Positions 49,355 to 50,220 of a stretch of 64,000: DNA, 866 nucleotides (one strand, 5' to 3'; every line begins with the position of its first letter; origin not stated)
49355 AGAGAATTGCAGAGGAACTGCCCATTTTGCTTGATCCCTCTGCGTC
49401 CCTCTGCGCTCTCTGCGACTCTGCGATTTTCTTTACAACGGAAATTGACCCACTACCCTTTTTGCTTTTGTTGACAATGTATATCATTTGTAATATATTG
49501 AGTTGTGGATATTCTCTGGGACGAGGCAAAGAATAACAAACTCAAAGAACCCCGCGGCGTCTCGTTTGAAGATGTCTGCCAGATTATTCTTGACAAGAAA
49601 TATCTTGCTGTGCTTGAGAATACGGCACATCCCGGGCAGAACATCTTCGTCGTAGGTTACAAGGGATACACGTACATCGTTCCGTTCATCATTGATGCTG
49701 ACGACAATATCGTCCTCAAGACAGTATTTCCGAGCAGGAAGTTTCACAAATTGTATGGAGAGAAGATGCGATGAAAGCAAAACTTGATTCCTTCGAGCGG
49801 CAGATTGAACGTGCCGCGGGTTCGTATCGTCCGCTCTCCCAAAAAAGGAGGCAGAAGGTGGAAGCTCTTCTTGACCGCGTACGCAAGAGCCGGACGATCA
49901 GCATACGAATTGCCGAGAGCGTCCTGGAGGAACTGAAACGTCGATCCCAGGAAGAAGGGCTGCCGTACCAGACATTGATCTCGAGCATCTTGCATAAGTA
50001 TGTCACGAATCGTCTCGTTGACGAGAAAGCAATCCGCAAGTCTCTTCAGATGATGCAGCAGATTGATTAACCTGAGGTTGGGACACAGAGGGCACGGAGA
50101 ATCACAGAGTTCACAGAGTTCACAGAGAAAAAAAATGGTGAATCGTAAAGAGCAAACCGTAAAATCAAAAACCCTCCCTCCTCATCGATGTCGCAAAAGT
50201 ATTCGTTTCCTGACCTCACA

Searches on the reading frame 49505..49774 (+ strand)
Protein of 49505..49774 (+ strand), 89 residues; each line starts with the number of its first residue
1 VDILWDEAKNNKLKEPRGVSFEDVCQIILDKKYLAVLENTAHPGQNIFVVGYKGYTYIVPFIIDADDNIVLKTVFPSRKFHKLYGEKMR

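Call 74: search_protein_families(library=pfam, proteins=[window:49505-49774:+], max_evalue=0.01)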
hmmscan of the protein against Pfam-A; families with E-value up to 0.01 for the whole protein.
window:49505-49774:+ (89 aa): 1 family
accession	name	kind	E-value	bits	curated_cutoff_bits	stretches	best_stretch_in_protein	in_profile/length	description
PF04365.19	BrnT_toxin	-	2.2e-06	28.3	34.5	1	5-64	1-61/77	Ribonuclease toxin, BrnT, of type II toxin-antitoxin system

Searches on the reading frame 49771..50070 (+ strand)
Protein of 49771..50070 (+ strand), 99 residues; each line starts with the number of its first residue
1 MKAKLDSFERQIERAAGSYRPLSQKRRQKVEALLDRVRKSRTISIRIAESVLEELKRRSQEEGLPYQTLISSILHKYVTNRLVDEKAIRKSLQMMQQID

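Call 74: search_protein_families(library=pfam, proteins=[window:49771-50070:+], max_evalue=0.01)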
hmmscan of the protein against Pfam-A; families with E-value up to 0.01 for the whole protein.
window:49771-50070:+ (99 aa): 2 families
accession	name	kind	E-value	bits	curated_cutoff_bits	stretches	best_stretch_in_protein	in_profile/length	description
PF12441.14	CopG_antitoxin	-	2.5e-07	31.8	28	1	38-76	40-78/79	CopG antitoxin of type II toxin-antitoxin system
PF14384.12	BrnA_antitoxin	-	1e-06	29.5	26.1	1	11-78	13-68/68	BrnA antitoxin of type II toxin-antitoxin system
